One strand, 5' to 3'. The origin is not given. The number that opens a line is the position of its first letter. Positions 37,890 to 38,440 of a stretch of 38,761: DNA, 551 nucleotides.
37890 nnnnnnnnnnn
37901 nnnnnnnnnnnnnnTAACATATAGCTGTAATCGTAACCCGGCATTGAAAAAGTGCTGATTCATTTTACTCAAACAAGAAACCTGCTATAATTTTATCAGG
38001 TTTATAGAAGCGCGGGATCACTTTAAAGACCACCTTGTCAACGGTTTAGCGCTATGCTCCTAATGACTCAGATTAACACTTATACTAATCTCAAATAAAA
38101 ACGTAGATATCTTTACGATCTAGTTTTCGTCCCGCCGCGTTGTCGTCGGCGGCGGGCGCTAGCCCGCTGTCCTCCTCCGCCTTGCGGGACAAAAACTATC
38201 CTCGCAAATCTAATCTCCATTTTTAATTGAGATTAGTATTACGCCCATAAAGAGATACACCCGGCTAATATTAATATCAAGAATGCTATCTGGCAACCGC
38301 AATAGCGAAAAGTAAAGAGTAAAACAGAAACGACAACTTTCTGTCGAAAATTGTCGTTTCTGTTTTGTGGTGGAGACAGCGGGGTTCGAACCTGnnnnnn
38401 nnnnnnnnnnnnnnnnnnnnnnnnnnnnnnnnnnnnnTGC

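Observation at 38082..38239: Divergent copy keeps the hairpin through compensatory substitutions while loop blocks stay invariant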

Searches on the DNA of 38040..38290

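Call 24: search_rna_families(source=window, start=38040, end=38290, threshold=evalue, max_evalue=10)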
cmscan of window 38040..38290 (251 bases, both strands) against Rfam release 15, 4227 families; matches with E-value up to 10: 1.
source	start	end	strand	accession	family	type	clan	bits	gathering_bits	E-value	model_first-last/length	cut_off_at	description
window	38243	38271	+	RF01149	sR10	Gene; snRNA; snoRNA; CD-box;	-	9.2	45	5.7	1-54/54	no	Small nucleolar RNA sR10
